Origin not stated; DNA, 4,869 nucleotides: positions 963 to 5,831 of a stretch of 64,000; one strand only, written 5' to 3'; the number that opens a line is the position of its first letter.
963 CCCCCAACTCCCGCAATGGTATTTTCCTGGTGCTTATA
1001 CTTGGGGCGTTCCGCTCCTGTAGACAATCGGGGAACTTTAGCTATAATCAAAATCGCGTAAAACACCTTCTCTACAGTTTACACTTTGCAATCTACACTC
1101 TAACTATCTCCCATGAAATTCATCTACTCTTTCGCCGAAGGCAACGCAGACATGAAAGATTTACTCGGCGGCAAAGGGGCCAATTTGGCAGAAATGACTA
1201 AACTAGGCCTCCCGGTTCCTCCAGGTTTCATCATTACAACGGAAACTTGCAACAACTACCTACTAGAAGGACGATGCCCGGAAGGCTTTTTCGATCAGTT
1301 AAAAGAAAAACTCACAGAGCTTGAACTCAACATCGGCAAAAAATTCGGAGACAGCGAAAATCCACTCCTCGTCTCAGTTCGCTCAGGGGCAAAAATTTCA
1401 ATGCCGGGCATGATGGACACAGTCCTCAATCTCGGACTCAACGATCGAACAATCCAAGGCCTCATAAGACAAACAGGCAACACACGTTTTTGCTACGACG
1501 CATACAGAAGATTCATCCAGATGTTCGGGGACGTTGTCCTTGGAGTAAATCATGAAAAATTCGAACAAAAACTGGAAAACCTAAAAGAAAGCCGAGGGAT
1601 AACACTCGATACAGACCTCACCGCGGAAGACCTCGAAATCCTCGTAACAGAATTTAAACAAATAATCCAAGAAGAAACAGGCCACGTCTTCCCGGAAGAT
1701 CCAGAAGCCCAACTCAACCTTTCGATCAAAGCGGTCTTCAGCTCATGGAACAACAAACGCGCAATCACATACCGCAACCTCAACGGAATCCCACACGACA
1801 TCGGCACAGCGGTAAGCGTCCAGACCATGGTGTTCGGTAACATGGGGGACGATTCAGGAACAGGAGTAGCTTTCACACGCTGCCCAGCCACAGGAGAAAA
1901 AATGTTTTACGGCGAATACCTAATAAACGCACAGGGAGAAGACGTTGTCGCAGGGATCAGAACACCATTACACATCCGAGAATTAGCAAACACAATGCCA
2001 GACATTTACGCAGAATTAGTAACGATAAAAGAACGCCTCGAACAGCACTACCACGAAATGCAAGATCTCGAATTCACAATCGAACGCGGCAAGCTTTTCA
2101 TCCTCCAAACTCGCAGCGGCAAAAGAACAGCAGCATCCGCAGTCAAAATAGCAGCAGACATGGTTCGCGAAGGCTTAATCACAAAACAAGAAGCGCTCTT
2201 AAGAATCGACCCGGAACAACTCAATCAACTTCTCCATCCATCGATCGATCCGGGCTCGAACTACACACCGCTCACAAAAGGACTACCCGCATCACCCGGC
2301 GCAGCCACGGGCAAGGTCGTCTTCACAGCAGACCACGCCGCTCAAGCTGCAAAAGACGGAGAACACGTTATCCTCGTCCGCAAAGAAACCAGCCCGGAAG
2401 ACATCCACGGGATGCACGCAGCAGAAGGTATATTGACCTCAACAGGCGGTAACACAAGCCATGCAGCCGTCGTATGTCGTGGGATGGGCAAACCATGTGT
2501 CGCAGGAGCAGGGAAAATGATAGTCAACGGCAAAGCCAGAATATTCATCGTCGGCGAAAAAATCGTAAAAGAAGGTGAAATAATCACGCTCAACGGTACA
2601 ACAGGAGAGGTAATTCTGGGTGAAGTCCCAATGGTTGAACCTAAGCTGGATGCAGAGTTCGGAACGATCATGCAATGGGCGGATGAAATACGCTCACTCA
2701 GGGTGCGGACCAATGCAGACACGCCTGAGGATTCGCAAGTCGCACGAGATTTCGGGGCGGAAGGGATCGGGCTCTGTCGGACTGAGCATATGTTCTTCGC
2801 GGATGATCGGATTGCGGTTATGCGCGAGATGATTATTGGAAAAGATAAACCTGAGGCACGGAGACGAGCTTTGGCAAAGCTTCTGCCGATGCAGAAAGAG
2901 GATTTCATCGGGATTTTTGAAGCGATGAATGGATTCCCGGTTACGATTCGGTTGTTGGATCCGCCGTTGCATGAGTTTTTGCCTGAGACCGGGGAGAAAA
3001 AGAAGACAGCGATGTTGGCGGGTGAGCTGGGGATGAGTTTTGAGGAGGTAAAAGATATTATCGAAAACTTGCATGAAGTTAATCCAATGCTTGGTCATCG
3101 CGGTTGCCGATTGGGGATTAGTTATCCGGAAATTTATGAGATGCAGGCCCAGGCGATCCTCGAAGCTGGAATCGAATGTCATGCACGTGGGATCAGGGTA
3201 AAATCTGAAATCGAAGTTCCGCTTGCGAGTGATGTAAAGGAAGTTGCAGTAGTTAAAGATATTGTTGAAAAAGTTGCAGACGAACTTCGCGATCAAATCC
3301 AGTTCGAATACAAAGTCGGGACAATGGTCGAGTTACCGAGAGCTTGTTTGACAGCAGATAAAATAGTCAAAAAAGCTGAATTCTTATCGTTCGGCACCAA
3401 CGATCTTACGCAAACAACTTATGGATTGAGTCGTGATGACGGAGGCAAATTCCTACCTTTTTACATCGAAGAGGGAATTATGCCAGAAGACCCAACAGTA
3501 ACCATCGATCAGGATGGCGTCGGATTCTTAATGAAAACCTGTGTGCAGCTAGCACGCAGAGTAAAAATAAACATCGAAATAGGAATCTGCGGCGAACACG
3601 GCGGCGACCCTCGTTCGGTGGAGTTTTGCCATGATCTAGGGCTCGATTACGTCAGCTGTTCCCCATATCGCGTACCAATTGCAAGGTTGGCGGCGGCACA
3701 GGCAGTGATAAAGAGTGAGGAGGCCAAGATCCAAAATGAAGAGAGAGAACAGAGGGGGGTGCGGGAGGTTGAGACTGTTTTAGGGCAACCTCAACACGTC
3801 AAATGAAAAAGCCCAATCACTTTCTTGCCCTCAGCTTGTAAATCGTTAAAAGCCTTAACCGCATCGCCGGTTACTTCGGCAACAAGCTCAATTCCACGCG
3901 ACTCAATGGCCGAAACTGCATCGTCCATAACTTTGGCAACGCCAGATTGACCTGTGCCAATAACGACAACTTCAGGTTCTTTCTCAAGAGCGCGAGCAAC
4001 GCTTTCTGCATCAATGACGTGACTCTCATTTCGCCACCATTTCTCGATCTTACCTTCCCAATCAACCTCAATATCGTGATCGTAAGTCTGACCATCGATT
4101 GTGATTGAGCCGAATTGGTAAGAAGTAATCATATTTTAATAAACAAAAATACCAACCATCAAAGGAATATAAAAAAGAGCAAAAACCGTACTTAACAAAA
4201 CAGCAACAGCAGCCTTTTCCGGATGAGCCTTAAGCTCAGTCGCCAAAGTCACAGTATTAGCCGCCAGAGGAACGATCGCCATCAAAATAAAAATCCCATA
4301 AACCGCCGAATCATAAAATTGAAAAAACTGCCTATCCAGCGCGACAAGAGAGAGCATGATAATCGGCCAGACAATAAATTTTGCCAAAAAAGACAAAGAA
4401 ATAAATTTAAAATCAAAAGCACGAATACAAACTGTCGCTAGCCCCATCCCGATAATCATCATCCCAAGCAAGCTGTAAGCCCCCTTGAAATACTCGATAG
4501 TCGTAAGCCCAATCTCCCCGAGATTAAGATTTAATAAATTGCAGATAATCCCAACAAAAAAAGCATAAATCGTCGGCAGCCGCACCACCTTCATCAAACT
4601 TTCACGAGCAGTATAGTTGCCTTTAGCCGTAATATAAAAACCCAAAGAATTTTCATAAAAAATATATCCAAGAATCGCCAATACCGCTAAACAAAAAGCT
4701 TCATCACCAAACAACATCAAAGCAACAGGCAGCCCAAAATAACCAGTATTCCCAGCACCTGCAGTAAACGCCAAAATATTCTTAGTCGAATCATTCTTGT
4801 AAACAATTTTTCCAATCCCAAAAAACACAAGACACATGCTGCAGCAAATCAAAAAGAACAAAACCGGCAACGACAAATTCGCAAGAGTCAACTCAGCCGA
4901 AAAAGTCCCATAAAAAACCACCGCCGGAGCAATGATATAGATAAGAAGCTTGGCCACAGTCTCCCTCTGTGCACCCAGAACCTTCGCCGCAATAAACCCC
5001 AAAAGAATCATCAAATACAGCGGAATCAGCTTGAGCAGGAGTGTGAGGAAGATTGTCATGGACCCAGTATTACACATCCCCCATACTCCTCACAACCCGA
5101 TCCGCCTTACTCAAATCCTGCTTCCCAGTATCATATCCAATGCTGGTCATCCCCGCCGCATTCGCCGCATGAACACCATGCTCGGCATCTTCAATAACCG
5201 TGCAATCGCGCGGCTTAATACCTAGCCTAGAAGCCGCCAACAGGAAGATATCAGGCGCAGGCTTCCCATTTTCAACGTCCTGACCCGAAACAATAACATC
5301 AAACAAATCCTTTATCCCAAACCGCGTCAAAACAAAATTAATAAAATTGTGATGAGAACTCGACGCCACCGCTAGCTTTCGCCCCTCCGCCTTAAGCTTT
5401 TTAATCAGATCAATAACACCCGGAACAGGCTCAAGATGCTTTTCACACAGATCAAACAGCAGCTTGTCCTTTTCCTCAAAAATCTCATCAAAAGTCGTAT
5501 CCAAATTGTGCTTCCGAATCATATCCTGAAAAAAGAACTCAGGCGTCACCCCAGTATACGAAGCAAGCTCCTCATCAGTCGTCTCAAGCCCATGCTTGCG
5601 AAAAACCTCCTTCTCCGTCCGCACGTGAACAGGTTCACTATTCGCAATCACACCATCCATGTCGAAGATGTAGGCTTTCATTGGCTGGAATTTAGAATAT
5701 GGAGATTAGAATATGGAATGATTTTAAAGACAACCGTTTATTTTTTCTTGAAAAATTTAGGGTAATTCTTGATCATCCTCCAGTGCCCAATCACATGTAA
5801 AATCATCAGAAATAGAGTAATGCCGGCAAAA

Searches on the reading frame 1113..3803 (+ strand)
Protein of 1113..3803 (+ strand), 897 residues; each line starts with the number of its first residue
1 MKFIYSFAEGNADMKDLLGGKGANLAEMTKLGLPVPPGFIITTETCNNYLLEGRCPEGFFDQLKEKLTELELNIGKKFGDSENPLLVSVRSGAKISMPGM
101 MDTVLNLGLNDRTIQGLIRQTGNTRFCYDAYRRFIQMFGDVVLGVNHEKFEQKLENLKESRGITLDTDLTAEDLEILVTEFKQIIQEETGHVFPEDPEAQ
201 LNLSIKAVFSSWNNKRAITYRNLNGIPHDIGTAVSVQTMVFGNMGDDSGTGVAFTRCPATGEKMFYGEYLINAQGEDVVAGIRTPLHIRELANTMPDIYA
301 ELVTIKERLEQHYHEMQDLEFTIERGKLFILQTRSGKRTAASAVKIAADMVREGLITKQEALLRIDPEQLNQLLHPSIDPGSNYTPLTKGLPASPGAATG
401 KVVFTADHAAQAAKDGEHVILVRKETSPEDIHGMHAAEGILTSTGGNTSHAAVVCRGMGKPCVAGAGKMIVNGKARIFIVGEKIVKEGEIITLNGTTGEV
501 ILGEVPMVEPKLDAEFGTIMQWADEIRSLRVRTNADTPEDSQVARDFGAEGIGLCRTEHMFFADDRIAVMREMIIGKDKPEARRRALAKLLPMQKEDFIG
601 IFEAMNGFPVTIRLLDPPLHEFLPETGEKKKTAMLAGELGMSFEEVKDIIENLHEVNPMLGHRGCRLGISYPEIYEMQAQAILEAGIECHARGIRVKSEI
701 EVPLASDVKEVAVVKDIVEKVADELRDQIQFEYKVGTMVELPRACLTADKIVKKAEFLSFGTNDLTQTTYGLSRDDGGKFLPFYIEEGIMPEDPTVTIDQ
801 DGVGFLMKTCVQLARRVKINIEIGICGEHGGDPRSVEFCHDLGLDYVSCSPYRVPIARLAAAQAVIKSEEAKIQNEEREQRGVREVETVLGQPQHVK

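Call 66: search_protein_families(library=pfam, proteins=[window:1113-3803:+], max_evalue=0.0001)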
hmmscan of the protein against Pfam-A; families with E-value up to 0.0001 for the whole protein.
window:1113-3803:+ (897 aa): 3 families
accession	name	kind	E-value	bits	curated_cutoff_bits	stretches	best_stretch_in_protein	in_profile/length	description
PF02896.24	PEP-utilizers_C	-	4.9e-77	259.4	22.8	1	514-864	5-291/293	PEP-utilising enzyme, PEP-binding domain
PF01326.24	PPDK_N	-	8.2e-57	193.4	27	3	61-289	79-221/328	Pyruvate phosphate dikinase, AMP/ATP-binding domain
PF00391.29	PEP-utilizers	-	3.6e-23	81.4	23.1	1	417-498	3-72/72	PEP-utilising enzyme, mobile domain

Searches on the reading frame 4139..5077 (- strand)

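Call 66: search_protein_families(library=pfam, proteins=[window:4139-5077:-], max_evalue=0.0001)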
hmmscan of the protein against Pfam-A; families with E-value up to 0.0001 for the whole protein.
window:4139-5077:- (313 aa): 1 family
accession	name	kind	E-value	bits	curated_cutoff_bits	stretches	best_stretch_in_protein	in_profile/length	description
PF03547.23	Mem_trans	-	1.8e-13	50.3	25.7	1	15-307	4-342/343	Membrane transport protein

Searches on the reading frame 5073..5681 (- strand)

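Call 66: search_protein_families(library=pfam, proteins=[window:5073-5681:-], max_evalue=0.0001)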
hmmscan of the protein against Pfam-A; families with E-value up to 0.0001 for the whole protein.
window:5073-5681:- (203 aa): 4 families
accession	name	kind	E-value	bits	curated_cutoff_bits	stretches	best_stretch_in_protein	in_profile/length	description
PF13419.12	HAD_2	-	7.3e-40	137.4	23.8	1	4-182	1-177/178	Haloacid dehalogenase-like hydrolase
PF00702.32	Hydrolase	-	2.4e-31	110.1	26.4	1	1-177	1-191/191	haloacid dehalogenase-like hydrolase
PF13242.12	Hydrolase_like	-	2.6e-09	37.3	22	1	139-193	3-58/75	HAD-hyrolase-like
PF12710.13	HAD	-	2.5e-05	25.2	27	1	5-143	2-141/189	haloacid dehalogenase-like hydrolase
